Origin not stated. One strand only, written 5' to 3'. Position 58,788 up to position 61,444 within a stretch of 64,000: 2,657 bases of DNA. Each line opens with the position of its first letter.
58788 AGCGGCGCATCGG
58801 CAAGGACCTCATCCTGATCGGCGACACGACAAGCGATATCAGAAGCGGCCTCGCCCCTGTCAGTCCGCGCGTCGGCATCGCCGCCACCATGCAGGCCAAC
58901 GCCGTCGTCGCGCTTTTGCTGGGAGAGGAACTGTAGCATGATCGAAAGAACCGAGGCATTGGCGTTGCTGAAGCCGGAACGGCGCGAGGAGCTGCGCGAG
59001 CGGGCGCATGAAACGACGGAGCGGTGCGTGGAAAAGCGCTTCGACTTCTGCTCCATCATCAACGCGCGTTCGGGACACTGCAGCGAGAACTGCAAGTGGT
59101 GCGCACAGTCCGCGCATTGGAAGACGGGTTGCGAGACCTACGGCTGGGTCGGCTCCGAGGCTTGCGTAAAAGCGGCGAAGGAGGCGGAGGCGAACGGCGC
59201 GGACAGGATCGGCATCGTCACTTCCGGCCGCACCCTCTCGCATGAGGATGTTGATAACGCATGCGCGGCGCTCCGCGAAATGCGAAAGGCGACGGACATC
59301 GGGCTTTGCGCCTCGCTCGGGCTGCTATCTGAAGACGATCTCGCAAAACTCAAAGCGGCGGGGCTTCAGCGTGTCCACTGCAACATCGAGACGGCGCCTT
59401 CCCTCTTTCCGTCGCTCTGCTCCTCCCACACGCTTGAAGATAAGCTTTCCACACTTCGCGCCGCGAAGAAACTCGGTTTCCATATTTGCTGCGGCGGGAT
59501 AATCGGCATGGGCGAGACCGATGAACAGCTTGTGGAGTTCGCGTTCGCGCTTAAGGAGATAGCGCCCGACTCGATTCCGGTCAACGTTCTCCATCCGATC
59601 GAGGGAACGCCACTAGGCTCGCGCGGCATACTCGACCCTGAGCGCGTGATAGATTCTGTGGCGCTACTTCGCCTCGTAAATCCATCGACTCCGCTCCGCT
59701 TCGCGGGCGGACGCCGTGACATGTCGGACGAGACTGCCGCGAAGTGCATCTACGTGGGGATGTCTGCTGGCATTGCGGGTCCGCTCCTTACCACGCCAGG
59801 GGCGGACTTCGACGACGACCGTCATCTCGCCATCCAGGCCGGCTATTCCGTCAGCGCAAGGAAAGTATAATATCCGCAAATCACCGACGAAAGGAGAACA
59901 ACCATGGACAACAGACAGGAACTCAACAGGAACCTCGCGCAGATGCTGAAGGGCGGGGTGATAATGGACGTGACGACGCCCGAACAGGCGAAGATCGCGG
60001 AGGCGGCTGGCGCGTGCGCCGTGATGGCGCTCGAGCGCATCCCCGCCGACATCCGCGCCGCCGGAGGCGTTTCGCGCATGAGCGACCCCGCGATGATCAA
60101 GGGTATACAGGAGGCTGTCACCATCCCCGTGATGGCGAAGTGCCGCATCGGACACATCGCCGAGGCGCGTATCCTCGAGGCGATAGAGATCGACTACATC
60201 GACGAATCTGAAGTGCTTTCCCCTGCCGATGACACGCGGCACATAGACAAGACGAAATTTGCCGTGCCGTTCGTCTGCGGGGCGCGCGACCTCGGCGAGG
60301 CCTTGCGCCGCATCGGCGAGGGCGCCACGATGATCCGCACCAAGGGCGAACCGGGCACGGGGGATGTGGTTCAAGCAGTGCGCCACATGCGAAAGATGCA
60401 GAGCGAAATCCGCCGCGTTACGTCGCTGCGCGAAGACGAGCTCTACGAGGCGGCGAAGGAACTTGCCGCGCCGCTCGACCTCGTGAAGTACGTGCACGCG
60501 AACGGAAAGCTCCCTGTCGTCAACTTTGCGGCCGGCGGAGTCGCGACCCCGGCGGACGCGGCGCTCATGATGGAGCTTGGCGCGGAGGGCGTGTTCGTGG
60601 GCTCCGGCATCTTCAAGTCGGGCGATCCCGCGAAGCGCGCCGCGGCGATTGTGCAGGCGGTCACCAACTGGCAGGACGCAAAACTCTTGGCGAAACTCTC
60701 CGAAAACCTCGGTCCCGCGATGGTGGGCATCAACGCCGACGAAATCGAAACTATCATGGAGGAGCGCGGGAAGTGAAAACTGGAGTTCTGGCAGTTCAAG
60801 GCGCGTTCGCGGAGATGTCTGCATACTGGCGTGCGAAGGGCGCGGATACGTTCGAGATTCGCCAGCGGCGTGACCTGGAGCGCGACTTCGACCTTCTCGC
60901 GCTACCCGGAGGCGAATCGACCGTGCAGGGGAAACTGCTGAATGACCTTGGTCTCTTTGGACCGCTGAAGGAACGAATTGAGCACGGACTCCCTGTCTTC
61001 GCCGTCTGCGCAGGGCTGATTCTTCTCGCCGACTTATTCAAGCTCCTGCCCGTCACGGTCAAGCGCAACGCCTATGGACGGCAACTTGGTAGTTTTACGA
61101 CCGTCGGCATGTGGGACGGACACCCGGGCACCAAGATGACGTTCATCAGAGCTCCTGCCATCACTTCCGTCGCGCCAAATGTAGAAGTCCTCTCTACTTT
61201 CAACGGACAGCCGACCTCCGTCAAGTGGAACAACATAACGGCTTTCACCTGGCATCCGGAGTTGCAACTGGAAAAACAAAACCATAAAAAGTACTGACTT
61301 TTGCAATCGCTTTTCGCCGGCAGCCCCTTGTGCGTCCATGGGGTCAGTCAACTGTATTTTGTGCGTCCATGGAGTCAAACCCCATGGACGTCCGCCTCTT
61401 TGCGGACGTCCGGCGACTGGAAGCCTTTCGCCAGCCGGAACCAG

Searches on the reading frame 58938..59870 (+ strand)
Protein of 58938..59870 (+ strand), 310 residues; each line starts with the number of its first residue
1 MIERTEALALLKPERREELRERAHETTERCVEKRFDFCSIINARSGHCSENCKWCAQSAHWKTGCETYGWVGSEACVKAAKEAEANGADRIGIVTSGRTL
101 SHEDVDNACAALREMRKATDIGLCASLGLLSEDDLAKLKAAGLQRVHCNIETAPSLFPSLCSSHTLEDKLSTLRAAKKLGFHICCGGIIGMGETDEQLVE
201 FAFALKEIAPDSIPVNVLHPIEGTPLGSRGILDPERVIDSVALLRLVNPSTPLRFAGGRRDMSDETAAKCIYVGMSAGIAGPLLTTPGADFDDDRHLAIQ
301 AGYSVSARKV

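Call 4: search_protein_families(library=ncbifam, proteins=[window:58938-59867:+], max_evalue=0.001)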
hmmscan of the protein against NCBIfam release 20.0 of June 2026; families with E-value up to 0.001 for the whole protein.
window:58938-59867:+ (310 aa): 15 families
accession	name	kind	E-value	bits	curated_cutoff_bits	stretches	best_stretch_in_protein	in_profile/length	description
TIGR00433.2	bioB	equivalog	1.1e-104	350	225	1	2-303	3-306/307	biotin synthase BioB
NF006308.0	PRK08508.1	equivalog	7.9e-54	182.7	377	1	37-306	6-275/279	biotin synthase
TIGR03910.1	pyrrolys_PylB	equivalog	6.4e-16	58.2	348.2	1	8-250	27-270/347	methylornithine synthase PylB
TIGR03957.1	rSAM_HmdB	equivalog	7.7e-14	51.6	320.9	1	29-250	30-252/317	5,10-methenyltetrahydromethanopterin hydrogenase cofactor biosynthesis protein HmdB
NF053743.1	LipS2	equivalog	2.1e-12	47.1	270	1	45-209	30-194/292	LipS2 family lipoyl synthase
TIGR03956.1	rSAM_HydE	equivalog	1e-09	38.1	254.6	1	10-251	22-262/340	[FeFe] hydrogenase H-cluster radical SAM maturase HydE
TIGR02666.1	moaA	equivalog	1.9e-07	30.3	284.05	1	47-205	19-180/336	GTP 3',8-cyclase MoaA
NF053742.1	LipS1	equivalog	8e-07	28.9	230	1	45-246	14-211/268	LipS1 family lipoyl synthase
NF004911.0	PRK06267.1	equivalog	5.2e-06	25.9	305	1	90-232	81-218/351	hypothetical protein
NF001199.0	PRK00164.2-1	equivalog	6.4e-06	25.5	231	1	47-182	21-151/308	GTP 3',8-cyclase MoaA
TIGR02668.1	moaA_archaeal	equivalog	2.1e-05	23.7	325.25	1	47-199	19-167/303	GTP 3',8-cyclase MoaA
NF053790.1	LplA_LipA_fuse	exception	7.1e-05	21.5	800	1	137-202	476-541/606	bifunctional lipoate--protein ligase/lipoyl synthase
NF004019.1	PRK05481.1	subfamily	0.00014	21.3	203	1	131-208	138-217/286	lipoyl synthase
NF009544.0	PRK12928.1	subfamily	0.00018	20.8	210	1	112-213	138-242/300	lipoyl synthase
TIGR03699.1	menaquin_MqnC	equivalog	0.00031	19.7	428.1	0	2-91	3-92/342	cyclic dehypoxanthinyl futalosine synthase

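Call 5: search_protein_families(library=pfam, proteins=[window:58938-59867:+], max_evalue=0.01)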
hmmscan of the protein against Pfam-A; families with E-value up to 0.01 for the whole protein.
window:58938-59867:+ (310 aa): 2 families
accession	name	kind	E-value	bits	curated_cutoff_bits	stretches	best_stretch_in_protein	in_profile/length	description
PF04055.27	Radical_SAM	-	3.3e-21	76.6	29.5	1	47-202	6-163/166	Radical SAM superfamily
PF06968.18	BATS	-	1.8e-18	67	22.2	1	214-303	1-87/88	Biotin and Thiamin Synthesis associated domain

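Call 6: find_encoding_contigs(protein=window:58938-59870:+, flank=10000, max_places=6)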
Protein window:58938-59870:+ (310 aa): 8 contigs read that carry it; 4 places shown.
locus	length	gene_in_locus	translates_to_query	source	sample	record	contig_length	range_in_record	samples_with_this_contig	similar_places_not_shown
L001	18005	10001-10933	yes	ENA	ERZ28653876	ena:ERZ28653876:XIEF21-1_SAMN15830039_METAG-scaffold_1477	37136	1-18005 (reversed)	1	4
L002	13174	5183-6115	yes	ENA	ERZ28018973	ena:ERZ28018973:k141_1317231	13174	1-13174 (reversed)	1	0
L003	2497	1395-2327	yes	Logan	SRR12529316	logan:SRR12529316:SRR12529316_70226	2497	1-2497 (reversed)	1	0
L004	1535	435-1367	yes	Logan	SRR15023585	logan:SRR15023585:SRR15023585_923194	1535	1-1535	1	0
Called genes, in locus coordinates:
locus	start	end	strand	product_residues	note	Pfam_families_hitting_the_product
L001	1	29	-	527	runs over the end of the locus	PF00587:tRNA-synt_2b, PF03129:HGTP_anticodon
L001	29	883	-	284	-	PF01039:Carboxyl_trans, PF03255:ACCA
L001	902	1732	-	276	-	PF01039:Carboxyl_trans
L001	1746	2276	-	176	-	PF13560:HTH_31, PF01381:HTH_3, PF07883:Cupin_2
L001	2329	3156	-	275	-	PF13579:Glyco_trans_4_4, PF13692:Glyco_trans_1_4 (weak), PF00534:Glycos_transf_1 (weak)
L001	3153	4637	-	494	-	PF13229:Beta_helix (faint), PF23764:Beta-barrel_GLAA-B_II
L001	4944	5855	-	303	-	PF00126:HTH_1, PF03466:LysR_substrate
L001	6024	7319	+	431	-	PF01053:Cys_Met_Meta_PP, PF00155:Aminotran_1_2, PF01041:DegT_DnrJ_EryC1 (weak), PF00266:Aminotran_5 (weak)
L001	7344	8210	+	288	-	PF11231:DUF3034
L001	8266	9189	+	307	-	PF00291:PALP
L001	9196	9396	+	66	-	-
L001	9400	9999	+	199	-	PF00899:ThiF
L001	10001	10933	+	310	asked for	PF04055:Radical_SAM, PF06968:BATS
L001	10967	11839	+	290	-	PF01680:SOR_SNZ, PF05690:ThiG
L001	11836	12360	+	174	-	PF01174:SNO, PF07685:GATase_3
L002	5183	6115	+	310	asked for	PF04055:Radical_SAM, PF06968:BATS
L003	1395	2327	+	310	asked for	PF04055:Radical_SAM, PF06968:BATS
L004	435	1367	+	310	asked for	PF04055:Radical_SAM, PF06968:BATS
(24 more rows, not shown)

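Call 38: search_solved_structures(query=window:58938-59867:+, max_evalue=1e-10, show_alignments=2)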
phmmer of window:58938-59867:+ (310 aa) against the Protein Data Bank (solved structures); distinct sequences matched with E-value up to 1e-10: 3.
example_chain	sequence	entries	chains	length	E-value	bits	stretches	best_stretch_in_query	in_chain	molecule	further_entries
8vcw_A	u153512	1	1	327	2.6e-67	230.6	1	15-305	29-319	Biotin synthase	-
8vdw_A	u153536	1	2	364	4.2e-67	229.9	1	28-297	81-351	Biotin synthase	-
1r30_A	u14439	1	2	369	1e-41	146.5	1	34-302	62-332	Biotin synthase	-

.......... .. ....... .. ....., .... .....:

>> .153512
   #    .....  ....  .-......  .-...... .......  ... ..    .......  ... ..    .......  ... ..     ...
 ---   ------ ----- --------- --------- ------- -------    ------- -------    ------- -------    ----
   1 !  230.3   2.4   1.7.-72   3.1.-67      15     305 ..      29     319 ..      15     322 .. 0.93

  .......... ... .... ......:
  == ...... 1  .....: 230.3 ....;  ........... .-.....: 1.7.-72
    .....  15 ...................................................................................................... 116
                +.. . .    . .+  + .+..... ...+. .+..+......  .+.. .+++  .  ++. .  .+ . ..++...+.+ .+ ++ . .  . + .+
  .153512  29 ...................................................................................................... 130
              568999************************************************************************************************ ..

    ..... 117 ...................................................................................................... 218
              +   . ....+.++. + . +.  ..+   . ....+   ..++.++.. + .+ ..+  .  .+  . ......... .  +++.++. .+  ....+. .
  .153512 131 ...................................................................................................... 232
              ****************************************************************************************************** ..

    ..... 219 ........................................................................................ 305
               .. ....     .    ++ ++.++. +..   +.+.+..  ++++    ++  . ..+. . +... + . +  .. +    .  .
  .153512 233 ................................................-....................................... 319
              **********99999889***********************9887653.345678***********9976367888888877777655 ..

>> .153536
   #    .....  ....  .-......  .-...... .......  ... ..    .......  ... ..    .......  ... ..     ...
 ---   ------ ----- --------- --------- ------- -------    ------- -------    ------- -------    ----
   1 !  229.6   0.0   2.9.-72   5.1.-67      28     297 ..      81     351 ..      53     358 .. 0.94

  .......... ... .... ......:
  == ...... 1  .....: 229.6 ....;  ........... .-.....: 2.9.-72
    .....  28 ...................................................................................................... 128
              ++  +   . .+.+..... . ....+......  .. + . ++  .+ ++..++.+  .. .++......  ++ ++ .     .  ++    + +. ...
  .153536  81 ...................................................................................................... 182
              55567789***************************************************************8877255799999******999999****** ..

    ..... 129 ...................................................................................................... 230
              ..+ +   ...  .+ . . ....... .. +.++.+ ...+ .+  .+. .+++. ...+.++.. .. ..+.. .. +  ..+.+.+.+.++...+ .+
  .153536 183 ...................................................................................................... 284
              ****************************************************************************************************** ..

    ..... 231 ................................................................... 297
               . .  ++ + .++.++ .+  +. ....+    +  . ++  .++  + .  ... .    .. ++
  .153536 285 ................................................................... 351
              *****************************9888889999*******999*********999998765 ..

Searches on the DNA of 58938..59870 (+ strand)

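Call 40: search_rna_families(sources=[L001, L035, L038, L039, L058, L060, L062], threshold=gathering)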
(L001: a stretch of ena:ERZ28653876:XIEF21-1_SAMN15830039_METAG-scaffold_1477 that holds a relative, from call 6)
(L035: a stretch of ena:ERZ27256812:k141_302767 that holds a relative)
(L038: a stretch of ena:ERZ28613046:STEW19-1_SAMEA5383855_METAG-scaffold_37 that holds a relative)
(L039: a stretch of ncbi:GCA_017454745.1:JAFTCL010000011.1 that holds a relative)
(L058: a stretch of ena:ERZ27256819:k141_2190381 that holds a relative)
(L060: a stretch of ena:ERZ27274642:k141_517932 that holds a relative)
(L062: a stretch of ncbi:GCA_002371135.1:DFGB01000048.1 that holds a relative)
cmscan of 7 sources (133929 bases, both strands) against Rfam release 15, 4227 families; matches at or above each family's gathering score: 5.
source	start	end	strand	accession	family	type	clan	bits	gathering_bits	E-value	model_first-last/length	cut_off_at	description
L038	12274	12346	-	RF00005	tRNA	Gene; tRNA;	CL00001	69.4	29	9.5e-13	1-71/71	no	tRNA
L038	12179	12251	-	RF00005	tRNA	Gene; tRNA;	CL00001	69.2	29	1.1e-12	1-71/71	no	tRNA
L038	12378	12450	-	RF00005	tRNA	Gene; tRNA;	CL00001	67.3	29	3.5e-12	1-71/71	no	tRNA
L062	5793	5863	+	RF00005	tRNA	Gene; tRNA;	CL00001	62.8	29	6.3e-11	1-71/71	no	tRNA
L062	5695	5783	+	RF00005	tRNA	Gene; tRNA;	CL00001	55.3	29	7.3e-09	1-71/71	no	tRNA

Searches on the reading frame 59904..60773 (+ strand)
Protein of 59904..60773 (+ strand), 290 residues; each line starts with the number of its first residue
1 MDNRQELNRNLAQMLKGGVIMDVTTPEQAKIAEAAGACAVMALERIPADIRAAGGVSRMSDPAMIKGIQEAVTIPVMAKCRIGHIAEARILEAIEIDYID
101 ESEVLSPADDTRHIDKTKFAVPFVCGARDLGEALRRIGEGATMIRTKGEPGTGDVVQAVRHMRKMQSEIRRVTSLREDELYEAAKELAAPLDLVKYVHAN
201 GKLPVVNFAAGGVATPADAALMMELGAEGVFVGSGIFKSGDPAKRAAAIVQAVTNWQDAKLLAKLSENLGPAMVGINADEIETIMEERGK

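Call 4: search_protein_families(library=ncbifam, proteins=[window:59904-60773:+], max_evalue=0.001)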
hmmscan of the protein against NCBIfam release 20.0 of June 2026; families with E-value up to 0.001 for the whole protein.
window:59904-60773:+ (290 aa): 12 families
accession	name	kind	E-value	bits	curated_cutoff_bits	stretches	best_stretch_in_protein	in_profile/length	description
NF003215.0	PRK04180.1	equivalog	2.9e-150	499.7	395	1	3-289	9-297/298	pyridoxal 5'-phosphate synthase lyase subunit PdxS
TIGR00343.1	TIGR00343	equivalog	5.1e-145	482.4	438.45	1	7-284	1-279/287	pyridoxal 5'-phosphate synthase lyase subunit PdxS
NF005819.0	PRK07695.1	equivalog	2.1e-05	24.3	251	0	191-258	138-202/205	thiazole tautomerase TenI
NF010112.0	PRK13585.1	equivalog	2.2e-05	24.2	243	1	194-240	184-228/241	1-(5-phosphoribosyl)-5-[(5-phosphoribosylamino)methylideneamino]imidazole-4-carboxamide isomerase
NF005442.0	PRK07028.1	equivalog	2.7e-05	22.9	593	1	189-261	149-218/430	bifunctional hexulose-6-phosphate synthase/ribonuclease regulator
TIGR00737.1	nifR3_yhdG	equivalog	4.3e-05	22.9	293.3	0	23-89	147-208/319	tRNA dihydrouridine synthase DusB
NF005741.0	PRK07565.1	subfamily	0.00012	21.3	303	0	182-267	220-301/335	dihydroorotate dehydrogenase-like protein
NF001369.0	PRK00278.1-1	equivalog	0.00033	19.9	329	1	205-254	213-262/271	indole-3-glycerol phosphate synthase TrpC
NF002231.0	PRK01130.1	subfamily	0.00034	19.7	189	0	191-238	170-215/230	putative N-acetylmannosamine-6-phosphate 2-epimerase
NF003302.0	PRK04302.1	subfamily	0.00048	19.9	132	1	208-252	177-221/223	triose-phosphate isomerase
NF041303.1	Indglycph_syn_Halo_TrpC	equivalog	0.00079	18.8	380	0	204-247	204-246/250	indole-3-glycerol phosphate synthase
TIGR03572.1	WbuZ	equivalog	0.00084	18.8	299.7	0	186-248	58-118/232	glycosyl amidation-associated protein WbuZ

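Call 5: search_protein_families(library=pfam, proteins=[window:59904-60773:+], max_evalue=0.01)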
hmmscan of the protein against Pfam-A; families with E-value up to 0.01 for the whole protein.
window:59904-60773:+ (290 aa): 4 families
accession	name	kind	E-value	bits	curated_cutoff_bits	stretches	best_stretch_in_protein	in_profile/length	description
PF01680.23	SOR_SNZ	-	3.9e-107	357.1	27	1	6-210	3-207/207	SOR/SNZ family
PF05690.20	ThiG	-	5.1e-09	36.3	23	1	194-260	167-231/247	Thiazole biosynthesis protein ThiG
PF03060.21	NMO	-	0.0019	18.1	28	1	190-238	184-227/331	Nitronate monooxygenase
PF01207.24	Dus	-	0.0022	17.6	20.4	0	189-236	171-217/311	Dihydrouridine synthase (Dus)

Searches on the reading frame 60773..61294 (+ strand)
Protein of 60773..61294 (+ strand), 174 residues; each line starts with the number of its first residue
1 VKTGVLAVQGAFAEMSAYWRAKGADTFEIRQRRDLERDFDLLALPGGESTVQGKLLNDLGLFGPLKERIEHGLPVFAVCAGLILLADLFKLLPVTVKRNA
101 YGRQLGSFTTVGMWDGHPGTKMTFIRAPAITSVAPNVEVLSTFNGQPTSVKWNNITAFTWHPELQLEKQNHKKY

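Call 4: search_protein_families(library=ncbifam, proteins=[window:60773-61294:+], max_evalue=0.001)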
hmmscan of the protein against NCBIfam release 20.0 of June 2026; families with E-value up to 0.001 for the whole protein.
window:60773-61294:+ (174 aa): 3 families
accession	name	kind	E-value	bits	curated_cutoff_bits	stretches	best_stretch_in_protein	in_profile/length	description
TIGR03800.1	PLP_synth_Pdx2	equivalog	5.1e-40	137.4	105.55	1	2-171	1-179/184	pyridoxal 5'-phosphate synthase glutaminase subunit PdxT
NF010050.0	PRK13526.1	equivalog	3.1e-26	92.2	181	1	2-172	4-174/179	glutamine amidotransferase subunit PdxT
TIGR01382.1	PfpI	subfamily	0.001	18.7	139.05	0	36-87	60-109/169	DJ-1/PfpI/YhbO family deglycase/protease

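Call 5: search_protein_families(library=pfam, proteins=[window:60773-61294:+], max_evalue=0.01)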
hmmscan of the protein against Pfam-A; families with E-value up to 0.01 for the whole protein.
window:60773-61294:+ (174 aa): 3 families
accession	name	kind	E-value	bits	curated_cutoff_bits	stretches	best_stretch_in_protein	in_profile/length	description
PF01174.25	SNO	-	6.1e-31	108.2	27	1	5-169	1-176/188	SNO glutamine amidotransferase family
PF07685.20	GATase_3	-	2.9e-08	34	27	1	25-87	26-90/196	CobB/CobQ-like glutamine amidotransferase domain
PF01965.30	DJ-1_PfpI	-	0.00011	22.5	26.6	1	37-87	60-109/165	DJ-1/PfpI family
